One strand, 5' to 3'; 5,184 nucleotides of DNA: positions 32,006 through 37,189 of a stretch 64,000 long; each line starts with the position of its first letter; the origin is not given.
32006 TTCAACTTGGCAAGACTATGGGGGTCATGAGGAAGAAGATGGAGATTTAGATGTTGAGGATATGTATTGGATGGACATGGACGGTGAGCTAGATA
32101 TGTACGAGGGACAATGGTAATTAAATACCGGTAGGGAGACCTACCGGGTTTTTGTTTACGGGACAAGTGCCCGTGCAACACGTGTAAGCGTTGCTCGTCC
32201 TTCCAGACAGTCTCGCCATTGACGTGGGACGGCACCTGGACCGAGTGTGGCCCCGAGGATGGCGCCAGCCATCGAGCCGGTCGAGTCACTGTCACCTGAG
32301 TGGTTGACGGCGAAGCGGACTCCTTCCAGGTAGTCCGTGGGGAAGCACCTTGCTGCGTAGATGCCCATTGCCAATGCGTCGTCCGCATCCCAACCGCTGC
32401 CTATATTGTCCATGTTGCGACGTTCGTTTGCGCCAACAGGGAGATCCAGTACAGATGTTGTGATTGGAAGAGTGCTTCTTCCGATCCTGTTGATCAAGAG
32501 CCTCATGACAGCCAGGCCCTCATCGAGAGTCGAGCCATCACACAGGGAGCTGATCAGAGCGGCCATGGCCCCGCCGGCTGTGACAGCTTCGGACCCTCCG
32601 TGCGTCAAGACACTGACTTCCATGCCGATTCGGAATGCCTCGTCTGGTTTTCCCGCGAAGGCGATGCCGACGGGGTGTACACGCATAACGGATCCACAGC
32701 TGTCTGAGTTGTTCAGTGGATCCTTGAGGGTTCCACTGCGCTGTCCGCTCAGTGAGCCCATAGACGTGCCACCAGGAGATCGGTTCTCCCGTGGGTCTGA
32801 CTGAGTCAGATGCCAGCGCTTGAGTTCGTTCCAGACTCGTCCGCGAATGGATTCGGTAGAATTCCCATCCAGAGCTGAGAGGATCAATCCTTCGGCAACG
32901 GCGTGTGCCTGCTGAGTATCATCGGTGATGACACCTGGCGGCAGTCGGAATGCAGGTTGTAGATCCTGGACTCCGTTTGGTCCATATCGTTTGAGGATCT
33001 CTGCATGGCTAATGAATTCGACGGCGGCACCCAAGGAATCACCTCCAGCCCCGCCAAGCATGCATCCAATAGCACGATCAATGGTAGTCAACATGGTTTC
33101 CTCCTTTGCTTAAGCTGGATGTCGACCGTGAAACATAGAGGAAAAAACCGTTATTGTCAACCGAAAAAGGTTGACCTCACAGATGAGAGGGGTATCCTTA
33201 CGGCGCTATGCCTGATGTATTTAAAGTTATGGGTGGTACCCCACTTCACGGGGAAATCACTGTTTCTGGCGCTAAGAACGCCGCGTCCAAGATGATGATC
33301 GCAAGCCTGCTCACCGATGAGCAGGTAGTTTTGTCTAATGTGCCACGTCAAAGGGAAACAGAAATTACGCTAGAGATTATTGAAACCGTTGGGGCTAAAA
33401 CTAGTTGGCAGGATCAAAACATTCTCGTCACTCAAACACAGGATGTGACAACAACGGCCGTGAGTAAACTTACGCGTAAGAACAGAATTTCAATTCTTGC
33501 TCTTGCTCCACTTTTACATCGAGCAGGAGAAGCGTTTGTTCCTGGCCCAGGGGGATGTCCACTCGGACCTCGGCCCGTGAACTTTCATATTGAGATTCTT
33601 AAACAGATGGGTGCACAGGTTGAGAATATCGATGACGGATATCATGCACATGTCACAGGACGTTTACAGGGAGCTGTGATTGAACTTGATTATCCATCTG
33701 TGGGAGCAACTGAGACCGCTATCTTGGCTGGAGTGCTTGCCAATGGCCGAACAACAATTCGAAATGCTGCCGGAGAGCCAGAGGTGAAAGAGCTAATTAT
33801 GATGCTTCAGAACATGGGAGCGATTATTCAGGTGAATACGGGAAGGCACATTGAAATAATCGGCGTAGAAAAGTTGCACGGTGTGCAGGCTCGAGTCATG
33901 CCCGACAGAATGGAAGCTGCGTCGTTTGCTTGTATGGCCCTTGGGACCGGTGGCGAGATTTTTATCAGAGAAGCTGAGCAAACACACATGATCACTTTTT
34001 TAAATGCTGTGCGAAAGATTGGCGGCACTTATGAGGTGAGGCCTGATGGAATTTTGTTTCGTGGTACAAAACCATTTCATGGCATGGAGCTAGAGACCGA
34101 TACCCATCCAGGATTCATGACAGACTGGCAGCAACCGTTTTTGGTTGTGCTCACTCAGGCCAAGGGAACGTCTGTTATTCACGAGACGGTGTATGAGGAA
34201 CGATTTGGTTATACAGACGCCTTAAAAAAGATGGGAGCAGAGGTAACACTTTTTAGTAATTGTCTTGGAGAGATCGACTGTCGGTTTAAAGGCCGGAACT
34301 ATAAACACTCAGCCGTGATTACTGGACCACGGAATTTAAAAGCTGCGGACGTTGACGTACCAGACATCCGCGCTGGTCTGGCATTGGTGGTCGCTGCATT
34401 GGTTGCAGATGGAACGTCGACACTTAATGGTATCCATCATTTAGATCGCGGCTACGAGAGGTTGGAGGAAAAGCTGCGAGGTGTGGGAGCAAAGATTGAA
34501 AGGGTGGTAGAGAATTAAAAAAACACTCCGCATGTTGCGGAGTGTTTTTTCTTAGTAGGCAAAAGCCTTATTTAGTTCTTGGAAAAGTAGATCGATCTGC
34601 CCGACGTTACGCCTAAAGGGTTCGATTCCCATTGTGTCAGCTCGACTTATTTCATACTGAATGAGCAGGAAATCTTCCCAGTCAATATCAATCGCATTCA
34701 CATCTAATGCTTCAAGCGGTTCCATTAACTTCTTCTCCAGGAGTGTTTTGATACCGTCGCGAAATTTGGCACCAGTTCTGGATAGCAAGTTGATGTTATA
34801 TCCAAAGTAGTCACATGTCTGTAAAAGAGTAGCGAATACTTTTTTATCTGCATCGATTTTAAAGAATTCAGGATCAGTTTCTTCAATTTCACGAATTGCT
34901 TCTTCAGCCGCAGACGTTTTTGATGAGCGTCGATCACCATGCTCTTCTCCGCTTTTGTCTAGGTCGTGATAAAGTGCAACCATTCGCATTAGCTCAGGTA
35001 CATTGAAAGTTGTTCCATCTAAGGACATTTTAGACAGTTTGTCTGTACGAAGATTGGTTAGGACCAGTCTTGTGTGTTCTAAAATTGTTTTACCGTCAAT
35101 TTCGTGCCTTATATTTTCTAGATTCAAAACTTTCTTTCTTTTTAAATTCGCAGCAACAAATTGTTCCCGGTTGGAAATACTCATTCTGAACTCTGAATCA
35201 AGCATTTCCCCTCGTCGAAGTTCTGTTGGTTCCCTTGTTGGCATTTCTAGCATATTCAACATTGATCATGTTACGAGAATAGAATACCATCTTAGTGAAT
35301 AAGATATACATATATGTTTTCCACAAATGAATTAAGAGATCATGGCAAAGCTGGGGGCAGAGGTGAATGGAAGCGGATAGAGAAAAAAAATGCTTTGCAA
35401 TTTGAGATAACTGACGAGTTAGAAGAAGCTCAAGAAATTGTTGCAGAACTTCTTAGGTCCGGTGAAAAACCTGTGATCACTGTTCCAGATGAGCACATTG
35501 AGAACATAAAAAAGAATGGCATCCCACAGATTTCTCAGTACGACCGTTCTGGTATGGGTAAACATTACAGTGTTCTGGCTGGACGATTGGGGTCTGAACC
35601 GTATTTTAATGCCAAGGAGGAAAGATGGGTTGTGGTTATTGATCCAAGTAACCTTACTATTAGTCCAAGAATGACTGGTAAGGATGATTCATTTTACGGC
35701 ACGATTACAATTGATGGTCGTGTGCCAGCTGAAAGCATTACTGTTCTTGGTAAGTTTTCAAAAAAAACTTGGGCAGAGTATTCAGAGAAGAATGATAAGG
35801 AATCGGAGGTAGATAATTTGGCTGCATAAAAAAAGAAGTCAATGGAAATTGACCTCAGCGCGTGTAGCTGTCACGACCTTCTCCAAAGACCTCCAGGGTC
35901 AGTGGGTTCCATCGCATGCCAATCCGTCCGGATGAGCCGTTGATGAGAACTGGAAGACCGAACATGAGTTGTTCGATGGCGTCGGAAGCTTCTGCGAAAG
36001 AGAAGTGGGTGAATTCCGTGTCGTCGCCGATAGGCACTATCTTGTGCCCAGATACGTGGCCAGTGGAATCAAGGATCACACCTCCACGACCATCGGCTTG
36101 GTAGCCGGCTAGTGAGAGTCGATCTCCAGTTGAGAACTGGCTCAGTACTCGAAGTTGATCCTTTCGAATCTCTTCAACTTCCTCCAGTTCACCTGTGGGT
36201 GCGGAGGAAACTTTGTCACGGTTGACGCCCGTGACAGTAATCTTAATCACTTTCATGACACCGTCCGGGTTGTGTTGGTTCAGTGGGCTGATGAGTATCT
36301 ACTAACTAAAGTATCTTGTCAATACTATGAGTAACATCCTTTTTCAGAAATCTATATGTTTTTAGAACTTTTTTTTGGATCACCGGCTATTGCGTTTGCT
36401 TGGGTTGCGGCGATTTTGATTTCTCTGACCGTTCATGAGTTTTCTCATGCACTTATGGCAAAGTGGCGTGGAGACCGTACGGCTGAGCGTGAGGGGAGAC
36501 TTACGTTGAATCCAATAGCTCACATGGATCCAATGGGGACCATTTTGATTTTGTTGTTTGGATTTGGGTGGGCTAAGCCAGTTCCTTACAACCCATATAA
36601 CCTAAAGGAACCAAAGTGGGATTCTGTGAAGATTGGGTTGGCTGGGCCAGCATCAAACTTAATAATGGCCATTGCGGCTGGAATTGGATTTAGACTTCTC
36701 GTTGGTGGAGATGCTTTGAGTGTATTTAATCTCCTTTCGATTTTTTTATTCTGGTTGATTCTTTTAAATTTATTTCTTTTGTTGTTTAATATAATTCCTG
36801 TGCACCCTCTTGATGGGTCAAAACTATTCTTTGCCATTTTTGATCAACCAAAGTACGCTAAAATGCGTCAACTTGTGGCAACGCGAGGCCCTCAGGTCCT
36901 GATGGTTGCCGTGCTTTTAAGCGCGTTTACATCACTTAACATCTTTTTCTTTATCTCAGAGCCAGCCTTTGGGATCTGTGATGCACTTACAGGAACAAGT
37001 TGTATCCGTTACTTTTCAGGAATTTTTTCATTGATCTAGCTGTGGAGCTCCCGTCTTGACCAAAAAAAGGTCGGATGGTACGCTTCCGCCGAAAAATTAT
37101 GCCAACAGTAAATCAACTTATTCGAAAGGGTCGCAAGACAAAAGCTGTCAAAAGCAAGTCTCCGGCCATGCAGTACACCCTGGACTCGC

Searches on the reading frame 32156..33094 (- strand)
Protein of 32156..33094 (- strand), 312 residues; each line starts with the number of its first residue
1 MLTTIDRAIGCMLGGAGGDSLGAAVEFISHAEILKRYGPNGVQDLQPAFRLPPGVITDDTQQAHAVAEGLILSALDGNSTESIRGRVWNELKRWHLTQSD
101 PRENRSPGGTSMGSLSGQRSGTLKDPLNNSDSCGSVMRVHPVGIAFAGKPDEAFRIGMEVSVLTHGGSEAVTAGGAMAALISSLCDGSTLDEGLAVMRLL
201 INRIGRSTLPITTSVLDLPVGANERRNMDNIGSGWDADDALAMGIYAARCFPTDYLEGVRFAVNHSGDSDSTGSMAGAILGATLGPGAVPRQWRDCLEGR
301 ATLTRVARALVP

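Call 8: search_protein_families(library=pfam, proteins=[window:32156-33094:-], max_evalue=0.01)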
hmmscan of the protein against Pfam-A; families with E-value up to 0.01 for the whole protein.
window:32156-33094:- (312 aa): 1 family
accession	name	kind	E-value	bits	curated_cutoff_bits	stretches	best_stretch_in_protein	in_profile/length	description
PF03747.19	ADP_ribosyl_GH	-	1e-60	206.3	26.2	1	10-291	1-286/287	ADP-ribosylglycohydrolase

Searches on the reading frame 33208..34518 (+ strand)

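Call 8: search_protein_families(library=pfam, proteins=[window:33208-34518:+], max_evalue=0.01)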
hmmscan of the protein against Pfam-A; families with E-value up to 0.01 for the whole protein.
window:33208-34518:+ (436 aa): 1 family
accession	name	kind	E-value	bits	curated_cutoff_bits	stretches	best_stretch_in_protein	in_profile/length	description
PF00275.25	EPSP_synthase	-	1.8e-75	254.7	22.8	1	9-423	3-417/417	EPSP synthase (3-phosphoshikimate 1-carboxyvinyltransferase)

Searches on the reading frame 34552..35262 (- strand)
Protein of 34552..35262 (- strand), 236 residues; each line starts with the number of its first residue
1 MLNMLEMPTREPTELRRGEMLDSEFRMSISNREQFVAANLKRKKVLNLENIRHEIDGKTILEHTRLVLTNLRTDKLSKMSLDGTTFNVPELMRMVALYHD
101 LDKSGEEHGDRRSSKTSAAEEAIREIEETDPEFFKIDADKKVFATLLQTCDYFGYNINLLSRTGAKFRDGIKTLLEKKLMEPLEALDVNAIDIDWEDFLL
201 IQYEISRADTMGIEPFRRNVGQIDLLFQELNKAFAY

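Call 8: search_protein_families(library=pfam, proteins=[window:34552-35262:-], max_evalue=0.01)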
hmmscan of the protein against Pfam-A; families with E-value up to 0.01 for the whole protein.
window:34552-35262:- (236 aa): 0 families

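Call 34: search_protein_families(library=pfam, proteins=[window:34552-35262:-], max_evalue=0.1)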
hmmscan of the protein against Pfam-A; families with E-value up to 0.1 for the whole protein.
window:34552-35262:- (236 aa): 1 family
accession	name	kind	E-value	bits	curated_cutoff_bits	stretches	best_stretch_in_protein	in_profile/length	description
PF01966.28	HD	-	0.023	15.4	22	1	87-129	22-72/116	HD domain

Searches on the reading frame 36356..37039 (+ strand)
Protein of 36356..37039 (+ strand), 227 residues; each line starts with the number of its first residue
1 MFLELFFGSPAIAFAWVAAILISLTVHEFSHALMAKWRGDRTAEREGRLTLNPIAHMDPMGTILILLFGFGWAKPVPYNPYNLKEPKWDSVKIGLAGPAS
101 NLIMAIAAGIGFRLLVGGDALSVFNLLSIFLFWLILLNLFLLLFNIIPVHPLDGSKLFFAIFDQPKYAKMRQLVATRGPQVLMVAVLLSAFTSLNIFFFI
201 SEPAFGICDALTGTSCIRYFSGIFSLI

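Call 8: search_protein_families(library=pfam, proteins=[window:36356-37039:+], max_evalue=0.01)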
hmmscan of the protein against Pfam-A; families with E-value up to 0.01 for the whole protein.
window:36356-37039:+ (227 aa): 1 family
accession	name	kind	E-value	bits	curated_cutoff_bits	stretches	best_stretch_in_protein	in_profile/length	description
PF02163.28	Peptidase_M50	-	3.4e-16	59.7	27.2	2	127-183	159-219/221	Peptidase family M50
